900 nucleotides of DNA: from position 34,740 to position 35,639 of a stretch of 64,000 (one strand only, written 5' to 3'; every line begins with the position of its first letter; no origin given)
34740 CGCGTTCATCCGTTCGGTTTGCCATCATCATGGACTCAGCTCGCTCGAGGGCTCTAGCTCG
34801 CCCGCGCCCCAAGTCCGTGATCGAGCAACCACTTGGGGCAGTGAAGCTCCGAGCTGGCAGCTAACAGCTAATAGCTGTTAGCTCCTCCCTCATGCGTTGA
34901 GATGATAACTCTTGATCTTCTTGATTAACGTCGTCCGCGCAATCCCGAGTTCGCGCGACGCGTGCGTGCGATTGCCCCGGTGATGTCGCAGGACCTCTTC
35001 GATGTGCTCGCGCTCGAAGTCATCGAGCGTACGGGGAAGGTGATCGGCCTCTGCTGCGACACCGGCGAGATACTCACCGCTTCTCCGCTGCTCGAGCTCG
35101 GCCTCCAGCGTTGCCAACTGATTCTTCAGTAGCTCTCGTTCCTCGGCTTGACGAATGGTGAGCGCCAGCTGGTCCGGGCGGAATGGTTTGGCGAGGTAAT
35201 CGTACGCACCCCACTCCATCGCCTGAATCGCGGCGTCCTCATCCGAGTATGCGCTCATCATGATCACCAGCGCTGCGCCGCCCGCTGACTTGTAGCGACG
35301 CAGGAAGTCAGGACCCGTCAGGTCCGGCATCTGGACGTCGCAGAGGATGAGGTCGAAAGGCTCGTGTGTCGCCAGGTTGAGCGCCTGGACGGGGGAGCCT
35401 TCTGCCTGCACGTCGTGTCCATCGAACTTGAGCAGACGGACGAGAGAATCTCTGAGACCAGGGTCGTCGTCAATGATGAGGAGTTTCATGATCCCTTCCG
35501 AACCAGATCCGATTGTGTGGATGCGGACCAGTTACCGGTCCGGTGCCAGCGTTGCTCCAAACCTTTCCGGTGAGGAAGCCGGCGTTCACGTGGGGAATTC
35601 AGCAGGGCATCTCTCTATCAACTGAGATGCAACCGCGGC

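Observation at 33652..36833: Tandem partial duplication: second PilX-like gene plus an NtrC paralog that has lost its AAA+ sigma-54 activation module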

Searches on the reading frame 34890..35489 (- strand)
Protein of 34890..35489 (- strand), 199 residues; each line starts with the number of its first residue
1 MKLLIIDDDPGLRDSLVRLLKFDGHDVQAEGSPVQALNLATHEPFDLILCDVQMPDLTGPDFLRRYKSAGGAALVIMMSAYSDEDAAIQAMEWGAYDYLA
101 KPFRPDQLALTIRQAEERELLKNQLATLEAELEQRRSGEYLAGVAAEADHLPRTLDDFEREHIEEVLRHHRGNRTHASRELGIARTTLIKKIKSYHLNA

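Call 6: search_protein_families(library=pfam, proteins=[window:34890-35489:-], max_evalue=0.01)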
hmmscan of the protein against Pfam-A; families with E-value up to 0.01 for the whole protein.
window:34890-35489:- (199 aa): 3 families
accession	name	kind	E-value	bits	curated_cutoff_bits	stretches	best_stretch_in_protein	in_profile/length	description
PF00072.30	Response_reg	-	2.6e-26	92.4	30.2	1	4-112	2-110/111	Response regulator receiver domain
PF02954.25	HTH_8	-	3e-15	56.1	22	1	154-195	1-42/42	Bacterial regulatory protein, Fis family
PF18024.7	HTH_50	-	2e-06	27.8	27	1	155-198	8-50/50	Helix-turn-helix domain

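Call 7: search_protein_families(library=ncbifam, proteins=[window:34890-35489:-], max_evalue=0.01)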
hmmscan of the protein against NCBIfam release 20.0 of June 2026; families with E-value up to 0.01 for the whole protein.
window:34890-35489:- (199 aa): 109 families (the best 25 are shown)
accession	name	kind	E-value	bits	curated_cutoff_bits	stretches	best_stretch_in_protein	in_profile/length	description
NF008469.0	PRK11361.1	equivalog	4.3e-28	98.2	714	2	2-135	6-139/461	acetoacetate metabolism transcriptional regulator AtoC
TIGR01818.1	ntrC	equivalog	7.1e-28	97.6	558.6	2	4-119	2-117/463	nitrogen regulation protein NR(I)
NF053512.1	nitric_RR_NosR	exception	4.3e-25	88.6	400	1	3-136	1-135/422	response regulator c-di-GMP phosphodiesterase, NosR family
NF006900.1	PRK09390.1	equivalog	2.8e-23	82.5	255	1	3-134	7-138/203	response regulator FixJ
NF007689.0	PRK10365.1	equivalog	1.1e-22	80.4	760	2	2-115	7-120/441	sigma-54-dependent response regulator transcription factor ZraR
NF047793.1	ResRegPgtA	equivalog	3.6e-22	78.8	650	1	2-119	7-125/414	two-component system response regulator PgtA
NF008176.1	PRK10923.1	equivalog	2.1e-21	76.1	620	2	3-113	6-116/469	nitrogen regulation protein NR(I)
NF051870.1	NAssimRespRegNtrX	equivalog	5.7e-20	71.6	600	1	2-155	3-155/452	nitrogen assimilation response regulator NtrX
NF007005.1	PRK09468.1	equivalog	8.1e-20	71.2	331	1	2-119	5-122/237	osmolarity response regulator transcription factor OmpR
NF045505.1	RR_RssB_Pseudo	equivalog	1.6e-18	66.9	700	1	2-130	7-136/394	two-component system response regulator RssB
NF008296.0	PRK11083.1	equivalog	2.4e-18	66.4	273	1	2-119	5-121/228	two-component system response regulator CreB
NF041946.1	LuxO_transreg_Vib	equivalog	3.1e-18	65.8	800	1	25-126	21-122/463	quorum-sensing sigma-54 dependent transcriptional regulator LuxO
NF041733.1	resp_reg_CseB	equivalog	5e-17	62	350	1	2-129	2-128/228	two-component system response regulator CseB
TIGR02154.1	PhoB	equivalog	2.5e-16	59.7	296.2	1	2-120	4-124/226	phosphate regulon transcriptional regulator PhoB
NF040689.1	MtrAB_MtrA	equivalog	5.7e-16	58.5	300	1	3-115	1-112/219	MtrAB system response regulator MtrA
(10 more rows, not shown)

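Call 8: find_homologous_proteins(query=window:34890-35489:-, max_evalue=1e-10)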
Query window:34890-35489:- (199 aa): 67 proteins with E <= 1e-10 among 2321 candidates.
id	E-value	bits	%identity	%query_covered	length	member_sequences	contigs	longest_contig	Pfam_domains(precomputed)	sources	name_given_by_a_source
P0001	4.0e-117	407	94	100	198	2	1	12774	PF02954.26,PF18024.8,PF00072.31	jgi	jgi:DNA-binding NtrC family response regulator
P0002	3.2e-108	378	89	100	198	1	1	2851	PF02954.26,PF18024.8,PF00072.31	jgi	jgi:DNA-binding NtrC family response regulator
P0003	2.4e-44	169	57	71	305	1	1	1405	PF00158.33,PF07724.21,PF14532.13,PF07728.21,PF00072.31,PF13191.13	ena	-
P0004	3.0e-44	169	57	73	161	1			PF00072.31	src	-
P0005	2.1e-43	166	60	68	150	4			PF00072.31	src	-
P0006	1.7e-42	163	53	83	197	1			PF00158.33,PF00072.31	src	-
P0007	2.4e-42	163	55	80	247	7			PF00158.33,PF14532.13,PF00072.31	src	-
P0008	3.6e-42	162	59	69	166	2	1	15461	PF00072.31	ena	-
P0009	3.8e-42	162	54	83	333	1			PF00158.33,PF14532.13,PF00072.31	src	-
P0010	4.2e-42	162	60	67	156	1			PF00072.31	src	-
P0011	8.5e-42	161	60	65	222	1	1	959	PF07221.18,PF00072.31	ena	-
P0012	2.5e-41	160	60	66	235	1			PF00158.33,PF14532.13,PF00072.31,PF13191.13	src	-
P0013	2.6e-41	160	52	84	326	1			PF00158.33,PF00072.31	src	-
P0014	4.2e-41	159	59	67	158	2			PF00072.31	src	-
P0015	5.7e-41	158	59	66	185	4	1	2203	PF00158.33,PF00072.31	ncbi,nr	ncbi:MAG TPA: response regulator, partial [Gemmatimonadales bacterium]|nr:response regulator [Gemmat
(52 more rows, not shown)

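Call 9: find_encoding_contigs(protein=P0001, flank=10000, max_places=6)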
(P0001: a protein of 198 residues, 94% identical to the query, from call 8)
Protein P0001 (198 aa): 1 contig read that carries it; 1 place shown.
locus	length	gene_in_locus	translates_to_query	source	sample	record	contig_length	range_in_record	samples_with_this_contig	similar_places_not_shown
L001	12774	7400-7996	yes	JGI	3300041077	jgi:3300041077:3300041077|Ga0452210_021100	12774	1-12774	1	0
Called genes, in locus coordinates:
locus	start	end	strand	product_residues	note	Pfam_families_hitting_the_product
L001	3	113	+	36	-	?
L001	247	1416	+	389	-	PF01546:Peptidase_M20, PF07687:M20_dimer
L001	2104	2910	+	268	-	PF00512:HisKA, PF02518:HATPase_c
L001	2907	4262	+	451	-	PF00072:Response_reg, PF00158:Sigma54_activat, PF14532:Sigma54_activ_2, PF25601:AAA_lid_14, PF02954:HTH_8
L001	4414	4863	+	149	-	PF07963:N_methyl (weak)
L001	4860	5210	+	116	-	-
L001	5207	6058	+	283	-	PF07963:N_methyl (weak)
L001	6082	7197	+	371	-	-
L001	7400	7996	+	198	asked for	PF00072:Response_reg, PF02954:HTH_8, PF18024:HTH_50 (weak)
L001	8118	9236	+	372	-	-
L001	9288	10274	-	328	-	-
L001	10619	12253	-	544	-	PF05547:Peptidase_M6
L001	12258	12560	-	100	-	-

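Call 10: find_encoding_contigs(protein=window:34890-35489:-, flank=10000, max_places=6)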
Protein window:34890-35489:- (199 aa): 2 contigs read that carry it; 2 places shown.
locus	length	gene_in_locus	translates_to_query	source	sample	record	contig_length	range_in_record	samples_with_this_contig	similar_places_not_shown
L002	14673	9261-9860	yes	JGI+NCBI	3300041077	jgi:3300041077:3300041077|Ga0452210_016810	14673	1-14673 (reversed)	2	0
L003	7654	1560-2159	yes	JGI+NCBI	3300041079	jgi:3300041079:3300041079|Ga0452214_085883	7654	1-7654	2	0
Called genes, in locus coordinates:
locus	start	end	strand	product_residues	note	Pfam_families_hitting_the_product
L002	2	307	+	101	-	PF07969:Amidohydro_3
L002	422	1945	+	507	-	PF00144:Beta-lactamase, PF11954:DUF3471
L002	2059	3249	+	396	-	PF01546:Peptidase_M20, PF07687:M20_dimer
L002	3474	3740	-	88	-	-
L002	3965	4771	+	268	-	PF00512:HisKA, PF02518:HATPase_c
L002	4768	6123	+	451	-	PF00072:Response_reg, PF00158:Sigma54_activat, PF14532:Sigma54_activ_2, PF25601:AAA_lid_14, PF02954:HTH_8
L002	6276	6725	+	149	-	PF07963:N_methyl (weak)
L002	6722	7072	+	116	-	-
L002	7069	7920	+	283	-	PF07963:N_methyl (weak)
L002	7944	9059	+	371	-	-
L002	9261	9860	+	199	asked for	PF00072:Response_reg, PF18024:HTH_50 (weak), PF02954:HTH_8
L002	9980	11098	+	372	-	-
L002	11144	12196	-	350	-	-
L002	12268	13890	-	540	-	PF05547:Peptidase_M6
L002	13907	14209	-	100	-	-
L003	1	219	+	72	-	?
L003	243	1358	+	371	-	-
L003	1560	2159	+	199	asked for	PF00072:Response_reg, PF18024:HTH_50 (weak), PF02954:HTH_8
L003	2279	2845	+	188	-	-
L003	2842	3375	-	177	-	-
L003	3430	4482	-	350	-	-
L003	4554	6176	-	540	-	PF05547:Peptidase_M6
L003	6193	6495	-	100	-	-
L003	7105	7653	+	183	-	?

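Call 27: search_protein_representatives(protein=window:34890-35489:-)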
Query: 199 residues. Proteins with E-value up to 0.001 (for the whole library): 449273; up to 1e-10: 47059; up to 1e-30: 71. The best 150 are listed.
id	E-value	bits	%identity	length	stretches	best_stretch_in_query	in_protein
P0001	1.3e-117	406.7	95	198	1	1-199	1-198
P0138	3.0e-45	170.7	32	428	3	2-121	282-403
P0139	4.3e-44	167.0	50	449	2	2-149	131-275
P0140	7.0e-44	166.3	28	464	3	2-139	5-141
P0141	1.2e-43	165.5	49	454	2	2-160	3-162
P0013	8.3e-42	159.5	59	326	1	1-134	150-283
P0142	1.6e-41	158.6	31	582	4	2-113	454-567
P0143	8.1e-41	156.3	31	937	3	2-133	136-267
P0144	2.6e-40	154.6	29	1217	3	2-142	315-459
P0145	2.7e-40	154.6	29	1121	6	2-112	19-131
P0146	4.3e-39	150.7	35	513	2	1-150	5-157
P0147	6.3e-39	150.2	31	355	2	2-196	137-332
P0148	8.0e-39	149.8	56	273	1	1-135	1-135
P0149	2.6e-38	148.1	55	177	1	1-137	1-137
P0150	3.3e-38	147.8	50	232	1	2-155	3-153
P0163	3.5e-35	138.0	43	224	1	2-193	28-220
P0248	6.6e-29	117.5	37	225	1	2-198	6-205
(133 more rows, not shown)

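Call 60: search_solved_structures(query=window:34890-35489:-, max_evalue=1e-10, show_alignments=3)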
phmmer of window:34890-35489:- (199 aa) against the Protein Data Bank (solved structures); distinct sequences matched with E-value up to 1e-10: 61 (the best 60 are shown).
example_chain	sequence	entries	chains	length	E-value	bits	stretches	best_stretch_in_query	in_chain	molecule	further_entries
4l4u_A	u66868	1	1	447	1.2e-18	71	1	1-134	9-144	Transcriptional regulator (NtrC family)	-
3jte_A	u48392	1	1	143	8.1e-18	68.2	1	2-129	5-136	Response regulator receiver protein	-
1zy2_A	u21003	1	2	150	2.7e-16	63.3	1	1-135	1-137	transcriptional regulator NtrC1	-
1qkk_A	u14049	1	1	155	4.1e-16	62.7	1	3-143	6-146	C4-DICARBOXYLATE TRANSPORT TRANSCRIPTIONAL REGULATORY PROTEIN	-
7w9h_A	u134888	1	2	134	4.3e-16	62.6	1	2-108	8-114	Response regulator protein FleR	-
9xzo_A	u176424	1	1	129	5.4e-16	62.3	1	2-113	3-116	De novo protein M1X0B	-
3nhz_A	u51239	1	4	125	1.3e-15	61.1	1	2-114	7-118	Two component system transcriptional regulator mtrA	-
1l5y_A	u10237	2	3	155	1.4e-15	61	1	3-143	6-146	C4-DICARBOXYLATE TRANSPORT TRANSCRIPTIONAL REGULATORY PROTEIN DCTD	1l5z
2gwr_A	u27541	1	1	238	3.3e-15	59.7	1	2-118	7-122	DNA-binding response regulator mtrA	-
1ny5_A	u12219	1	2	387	3.4e-15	59.7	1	1-134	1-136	transcriptional regulator (NtrC family)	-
2jvj_A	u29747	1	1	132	3.9e-15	59.5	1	2-112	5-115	Sporulation initiation phosphotransferase F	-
5xso_A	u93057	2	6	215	6.2e-15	58.8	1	4-136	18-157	Response regulator FixJ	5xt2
1f51_E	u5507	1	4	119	9.1e-15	58.3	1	2-112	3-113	SPORULATION INITIATION PHOSPHOTRANSFERASE F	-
1pey_A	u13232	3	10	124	9.5e-15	58.2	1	2-112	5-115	Sporulation initiation phosphotransferase F | SPORULATION RESPONSE REGULATORY PROTEIN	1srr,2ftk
1fsp_A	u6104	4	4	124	1.8e-14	57.3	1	2-112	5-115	STAGE 0 SPORULATION PROTEIN F | SPORULATION RESPONSE REGULATORY PROTEIN | Sporulation initiation phosphotransferase F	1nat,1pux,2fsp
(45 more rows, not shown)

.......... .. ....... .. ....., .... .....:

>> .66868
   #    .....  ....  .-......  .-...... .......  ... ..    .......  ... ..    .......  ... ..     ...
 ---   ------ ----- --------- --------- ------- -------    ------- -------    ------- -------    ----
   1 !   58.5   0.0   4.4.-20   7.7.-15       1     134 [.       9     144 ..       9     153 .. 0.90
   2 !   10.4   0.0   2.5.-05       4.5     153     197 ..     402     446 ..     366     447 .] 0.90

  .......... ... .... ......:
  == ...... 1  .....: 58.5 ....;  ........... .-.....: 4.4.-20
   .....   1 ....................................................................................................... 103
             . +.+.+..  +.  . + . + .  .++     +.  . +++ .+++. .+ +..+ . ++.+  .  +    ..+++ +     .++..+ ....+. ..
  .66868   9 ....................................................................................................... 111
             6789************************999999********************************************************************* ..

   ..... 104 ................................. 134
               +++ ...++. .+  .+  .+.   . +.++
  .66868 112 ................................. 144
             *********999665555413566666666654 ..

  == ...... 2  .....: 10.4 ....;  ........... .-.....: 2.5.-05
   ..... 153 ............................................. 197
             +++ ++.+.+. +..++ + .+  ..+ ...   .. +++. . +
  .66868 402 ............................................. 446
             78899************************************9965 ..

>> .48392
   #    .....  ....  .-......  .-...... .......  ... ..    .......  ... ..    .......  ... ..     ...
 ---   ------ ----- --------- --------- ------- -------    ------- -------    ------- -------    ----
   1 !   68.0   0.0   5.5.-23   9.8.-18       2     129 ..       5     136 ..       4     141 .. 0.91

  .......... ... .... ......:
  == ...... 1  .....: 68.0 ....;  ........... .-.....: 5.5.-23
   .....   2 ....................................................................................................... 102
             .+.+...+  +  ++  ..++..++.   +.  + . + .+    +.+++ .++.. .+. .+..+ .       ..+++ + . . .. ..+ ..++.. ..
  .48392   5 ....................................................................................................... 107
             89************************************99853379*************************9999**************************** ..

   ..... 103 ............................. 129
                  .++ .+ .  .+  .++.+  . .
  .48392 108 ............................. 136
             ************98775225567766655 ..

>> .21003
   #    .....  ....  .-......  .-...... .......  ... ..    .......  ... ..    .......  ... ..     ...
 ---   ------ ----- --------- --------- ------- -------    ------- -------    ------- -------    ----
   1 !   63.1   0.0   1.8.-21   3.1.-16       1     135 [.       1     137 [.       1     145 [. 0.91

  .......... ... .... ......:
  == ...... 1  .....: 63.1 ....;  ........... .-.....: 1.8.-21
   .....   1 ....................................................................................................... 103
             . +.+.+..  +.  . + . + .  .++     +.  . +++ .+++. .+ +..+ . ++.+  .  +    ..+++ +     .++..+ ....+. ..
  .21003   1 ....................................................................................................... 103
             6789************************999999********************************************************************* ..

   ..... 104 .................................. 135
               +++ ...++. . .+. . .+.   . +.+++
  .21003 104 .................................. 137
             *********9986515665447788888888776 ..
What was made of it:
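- Closest known: ActR/PrrA/RegA family. Different: It retains an NtrC1/DctD-type coiled-coil linker (call 60).
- Closest known: NtrC1 / DctD receiver-linker modules. Same: These are the best solved-structure matches by sequence, and they align through the linker helix (call 60).
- NtrC1/DctD-type REC + linker: the best PDB sequence hits are 4L4U, 1ZY2, 1QKK and 1L5Y (call 60). The best structural relatives by sequence are NtrC1 and DctD REC-linker constructs aligned through the linker (call 60).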

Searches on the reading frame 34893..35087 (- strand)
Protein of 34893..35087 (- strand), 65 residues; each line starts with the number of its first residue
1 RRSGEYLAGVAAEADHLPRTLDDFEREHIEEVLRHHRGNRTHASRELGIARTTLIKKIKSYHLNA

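Call 30: find_homologous_proteins(query=window:34893-35087:-, max_evalue=0.001)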
Query seq(65 aa) (65 aa): 1 proteins with E <= 0.001 among 2 candidates.
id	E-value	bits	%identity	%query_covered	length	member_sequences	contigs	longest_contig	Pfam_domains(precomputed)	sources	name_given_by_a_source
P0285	2.1e-27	111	86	100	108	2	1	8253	PF02954.26,PF18024.8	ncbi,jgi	jgi:DNA-binding NtrC family response regulator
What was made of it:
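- Tried and rejected: Only an 86% identical fragment of the same lineage turned up (call 30), so a foreign origin is neither shown nor excluded.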
